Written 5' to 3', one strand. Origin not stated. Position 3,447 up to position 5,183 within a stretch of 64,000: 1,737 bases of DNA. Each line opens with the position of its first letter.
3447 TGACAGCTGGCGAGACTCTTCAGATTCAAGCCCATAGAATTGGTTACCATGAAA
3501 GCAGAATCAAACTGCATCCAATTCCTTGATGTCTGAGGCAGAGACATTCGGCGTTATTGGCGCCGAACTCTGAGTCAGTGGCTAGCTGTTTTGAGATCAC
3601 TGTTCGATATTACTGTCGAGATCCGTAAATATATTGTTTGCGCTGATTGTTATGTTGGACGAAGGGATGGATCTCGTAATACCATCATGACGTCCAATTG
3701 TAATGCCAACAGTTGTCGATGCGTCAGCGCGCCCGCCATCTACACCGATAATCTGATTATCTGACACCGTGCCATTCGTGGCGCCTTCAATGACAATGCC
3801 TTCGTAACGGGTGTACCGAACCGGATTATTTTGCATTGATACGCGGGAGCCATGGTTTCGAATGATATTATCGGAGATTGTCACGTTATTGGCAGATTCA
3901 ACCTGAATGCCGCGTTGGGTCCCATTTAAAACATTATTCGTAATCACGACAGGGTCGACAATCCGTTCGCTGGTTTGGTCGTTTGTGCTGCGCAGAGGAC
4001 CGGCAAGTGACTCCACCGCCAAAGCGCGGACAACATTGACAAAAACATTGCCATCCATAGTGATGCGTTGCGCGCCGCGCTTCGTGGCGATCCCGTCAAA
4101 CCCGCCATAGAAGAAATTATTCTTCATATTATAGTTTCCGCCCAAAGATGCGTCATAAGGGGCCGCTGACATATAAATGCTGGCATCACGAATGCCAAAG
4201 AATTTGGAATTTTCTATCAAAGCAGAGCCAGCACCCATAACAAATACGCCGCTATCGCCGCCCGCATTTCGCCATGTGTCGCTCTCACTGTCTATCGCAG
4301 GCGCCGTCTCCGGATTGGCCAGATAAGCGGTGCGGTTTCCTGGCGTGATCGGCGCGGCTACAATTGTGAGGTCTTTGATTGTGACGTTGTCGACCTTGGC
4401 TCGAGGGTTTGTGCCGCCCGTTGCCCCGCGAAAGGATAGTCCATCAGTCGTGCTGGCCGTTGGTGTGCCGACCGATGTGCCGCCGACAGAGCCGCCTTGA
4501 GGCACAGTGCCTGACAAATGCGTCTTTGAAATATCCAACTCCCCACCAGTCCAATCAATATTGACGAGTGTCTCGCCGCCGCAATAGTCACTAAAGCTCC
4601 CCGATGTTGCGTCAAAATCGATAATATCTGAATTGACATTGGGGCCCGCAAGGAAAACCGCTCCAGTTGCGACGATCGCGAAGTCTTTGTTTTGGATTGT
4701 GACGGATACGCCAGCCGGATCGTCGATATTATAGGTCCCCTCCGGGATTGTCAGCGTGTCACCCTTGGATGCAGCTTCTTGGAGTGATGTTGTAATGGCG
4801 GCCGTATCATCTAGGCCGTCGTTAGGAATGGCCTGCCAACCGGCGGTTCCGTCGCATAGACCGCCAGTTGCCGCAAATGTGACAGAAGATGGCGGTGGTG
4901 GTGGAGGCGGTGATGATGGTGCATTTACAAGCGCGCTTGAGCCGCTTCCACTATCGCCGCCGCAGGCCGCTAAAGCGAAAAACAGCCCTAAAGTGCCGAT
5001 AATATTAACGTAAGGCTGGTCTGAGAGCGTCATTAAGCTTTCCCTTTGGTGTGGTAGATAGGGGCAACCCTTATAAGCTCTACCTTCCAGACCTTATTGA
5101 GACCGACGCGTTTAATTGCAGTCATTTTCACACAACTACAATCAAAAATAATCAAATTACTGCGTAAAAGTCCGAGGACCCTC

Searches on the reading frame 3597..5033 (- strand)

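Call 9: search_protein_families(library=pfam, proteins=[window:3597-5033:-])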
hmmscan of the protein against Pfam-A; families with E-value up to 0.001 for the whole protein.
window:3597-5033:- (478 aa): 2 families
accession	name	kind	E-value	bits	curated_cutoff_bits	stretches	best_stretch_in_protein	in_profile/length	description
PF13229.12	Beta_helix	-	1.6e-11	44.5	25.9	2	259-394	22-137/158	Right handed beta helix region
PF05048.19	NosD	-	1.3e-05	25.2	23.6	0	305-434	31-152/212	Periplasmic copper-binding protein (NosD)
